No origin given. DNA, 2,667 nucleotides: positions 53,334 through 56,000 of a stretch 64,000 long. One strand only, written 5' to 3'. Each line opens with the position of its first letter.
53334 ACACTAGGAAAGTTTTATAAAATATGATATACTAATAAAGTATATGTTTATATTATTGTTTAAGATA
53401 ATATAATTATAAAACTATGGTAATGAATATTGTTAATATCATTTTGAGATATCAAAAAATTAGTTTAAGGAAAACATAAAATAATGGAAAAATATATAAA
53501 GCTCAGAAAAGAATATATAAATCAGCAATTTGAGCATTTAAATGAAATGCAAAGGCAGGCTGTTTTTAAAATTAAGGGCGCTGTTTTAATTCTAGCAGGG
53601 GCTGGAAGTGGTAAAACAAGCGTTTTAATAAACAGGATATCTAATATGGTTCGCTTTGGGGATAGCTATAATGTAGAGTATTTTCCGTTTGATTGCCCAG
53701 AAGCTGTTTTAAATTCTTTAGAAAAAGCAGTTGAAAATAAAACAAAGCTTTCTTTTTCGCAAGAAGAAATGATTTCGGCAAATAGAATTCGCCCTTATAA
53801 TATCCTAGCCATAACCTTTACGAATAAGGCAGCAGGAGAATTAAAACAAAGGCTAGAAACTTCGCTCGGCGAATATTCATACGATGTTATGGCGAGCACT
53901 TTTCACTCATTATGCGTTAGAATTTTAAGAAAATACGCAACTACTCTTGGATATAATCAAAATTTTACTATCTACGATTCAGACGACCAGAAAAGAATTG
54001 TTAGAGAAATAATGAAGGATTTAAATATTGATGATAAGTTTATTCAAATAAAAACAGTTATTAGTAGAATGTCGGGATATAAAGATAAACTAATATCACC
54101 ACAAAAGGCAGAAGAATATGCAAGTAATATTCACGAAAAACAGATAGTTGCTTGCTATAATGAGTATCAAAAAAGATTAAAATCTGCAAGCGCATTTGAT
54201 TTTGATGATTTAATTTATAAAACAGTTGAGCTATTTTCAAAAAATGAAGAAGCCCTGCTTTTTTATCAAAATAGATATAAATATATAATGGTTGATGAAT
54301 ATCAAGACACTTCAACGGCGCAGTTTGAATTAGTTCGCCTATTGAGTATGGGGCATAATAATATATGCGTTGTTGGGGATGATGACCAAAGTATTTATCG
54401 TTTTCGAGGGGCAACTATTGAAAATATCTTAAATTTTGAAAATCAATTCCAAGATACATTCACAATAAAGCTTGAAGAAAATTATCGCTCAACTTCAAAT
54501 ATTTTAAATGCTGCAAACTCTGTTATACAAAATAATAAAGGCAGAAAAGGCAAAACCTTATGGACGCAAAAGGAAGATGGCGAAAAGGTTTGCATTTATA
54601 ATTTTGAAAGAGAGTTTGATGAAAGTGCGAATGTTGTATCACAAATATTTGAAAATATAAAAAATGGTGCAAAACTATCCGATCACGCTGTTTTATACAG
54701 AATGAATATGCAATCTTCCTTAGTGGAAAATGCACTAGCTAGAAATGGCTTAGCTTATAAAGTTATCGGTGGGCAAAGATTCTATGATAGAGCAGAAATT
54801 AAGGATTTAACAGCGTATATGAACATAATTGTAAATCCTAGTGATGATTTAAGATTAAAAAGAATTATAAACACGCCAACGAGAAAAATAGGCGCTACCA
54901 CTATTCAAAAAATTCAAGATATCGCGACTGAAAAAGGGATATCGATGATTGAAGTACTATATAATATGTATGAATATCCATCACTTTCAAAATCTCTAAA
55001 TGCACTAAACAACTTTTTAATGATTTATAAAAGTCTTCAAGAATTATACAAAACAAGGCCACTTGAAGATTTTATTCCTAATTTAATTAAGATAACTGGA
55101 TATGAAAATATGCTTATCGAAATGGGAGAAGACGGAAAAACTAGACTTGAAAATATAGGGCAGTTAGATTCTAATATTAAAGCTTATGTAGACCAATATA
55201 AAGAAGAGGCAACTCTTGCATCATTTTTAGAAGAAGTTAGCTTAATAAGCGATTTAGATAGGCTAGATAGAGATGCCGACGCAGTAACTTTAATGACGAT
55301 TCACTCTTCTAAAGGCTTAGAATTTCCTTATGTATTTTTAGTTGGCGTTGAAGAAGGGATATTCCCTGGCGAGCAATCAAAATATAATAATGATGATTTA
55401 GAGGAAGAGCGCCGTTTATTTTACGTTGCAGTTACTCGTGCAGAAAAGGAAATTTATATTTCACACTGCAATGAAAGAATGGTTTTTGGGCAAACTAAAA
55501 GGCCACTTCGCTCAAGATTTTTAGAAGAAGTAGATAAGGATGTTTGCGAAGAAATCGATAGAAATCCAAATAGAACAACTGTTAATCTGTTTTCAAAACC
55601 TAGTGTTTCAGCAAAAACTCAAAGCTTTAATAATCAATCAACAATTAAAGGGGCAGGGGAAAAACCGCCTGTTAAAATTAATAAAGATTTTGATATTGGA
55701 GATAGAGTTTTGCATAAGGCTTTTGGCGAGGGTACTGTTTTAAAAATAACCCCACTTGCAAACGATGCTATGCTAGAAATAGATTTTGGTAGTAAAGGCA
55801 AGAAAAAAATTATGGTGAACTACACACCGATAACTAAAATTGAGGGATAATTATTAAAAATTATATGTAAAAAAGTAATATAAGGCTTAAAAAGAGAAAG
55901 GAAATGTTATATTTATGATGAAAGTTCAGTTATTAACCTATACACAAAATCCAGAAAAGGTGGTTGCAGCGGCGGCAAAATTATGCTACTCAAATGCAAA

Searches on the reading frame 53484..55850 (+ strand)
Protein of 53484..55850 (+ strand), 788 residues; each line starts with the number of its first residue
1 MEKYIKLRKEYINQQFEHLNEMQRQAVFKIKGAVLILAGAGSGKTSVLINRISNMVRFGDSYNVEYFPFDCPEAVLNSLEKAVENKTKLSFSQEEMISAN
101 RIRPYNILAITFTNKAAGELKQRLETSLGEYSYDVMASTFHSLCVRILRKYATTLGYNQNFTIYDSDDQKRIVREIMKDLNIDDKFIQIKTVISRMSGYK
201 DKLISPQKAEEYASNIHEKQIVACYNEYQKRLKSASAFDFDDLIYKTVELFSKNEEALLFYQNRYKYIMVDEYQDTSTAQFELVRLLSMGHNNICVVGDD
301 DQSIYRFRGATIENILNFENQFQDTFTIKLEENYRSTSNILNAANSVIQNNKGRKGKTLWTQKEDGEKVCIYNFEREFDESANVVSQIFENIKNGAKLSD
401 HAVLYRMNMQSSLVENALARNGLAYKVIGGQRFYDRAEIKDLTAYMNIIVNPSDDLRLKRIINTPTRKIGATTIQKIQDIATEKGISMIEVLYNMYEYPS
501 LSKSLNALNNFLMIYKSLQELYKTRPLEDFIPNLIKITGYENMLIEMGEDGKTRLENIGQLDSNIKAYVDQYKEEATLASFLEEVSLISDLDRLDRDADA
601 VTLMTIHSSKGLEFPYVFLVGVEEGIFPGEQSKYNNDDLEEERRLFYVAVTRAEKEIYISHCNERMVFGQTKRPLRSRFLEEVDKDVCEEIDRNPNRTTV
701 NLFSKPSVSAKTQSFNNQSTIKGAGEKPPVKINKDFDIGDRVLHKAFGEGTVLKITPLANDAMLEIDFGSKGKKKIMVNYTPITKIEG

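Call 43: search_protein_families(library=pfam, proteins=[window:53484-55850:+], max_evalue=0.001)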
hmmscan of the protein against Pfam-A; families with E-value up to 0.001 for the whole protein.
window:53484-55850:+ (788 aa): 7 families
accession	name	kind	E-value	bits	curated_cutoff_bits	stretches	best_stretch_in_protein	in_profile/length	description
PF00580.27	UvrD-helicase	-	3.5e-84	283.1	23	2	96-323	37-271/271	UvrD/REP helicase N-terminal domain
PF13361.12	UvrD_C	-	4.6e-79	266.8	25.6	1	328-663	1-349/350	UvrD-like helicase C-terminal domain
PF13245.12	AAA_19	-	4.1e-19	69.5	25.1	1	99-308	38-134/134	AAA domain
PF21196.3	PcrA_UvrD_tudor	-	1e-11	44.9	23.9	1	738-785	1-48/48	PcrA/UvrD tudor domain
PF13538.12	UvrD_C_2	-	1.5e-11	44.4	27.4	1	601-659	2-51/52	UvrD-like helicase C-terminal domain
PF01443.25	Viral_helicase1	-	1.2e-07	32.2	21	0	590-659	166-226/228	Viral superfamily 1 RNA helicase core domain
PF13604.12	AAA_30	-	3.7e-05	24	27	0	263-354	88-174/191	AAA domain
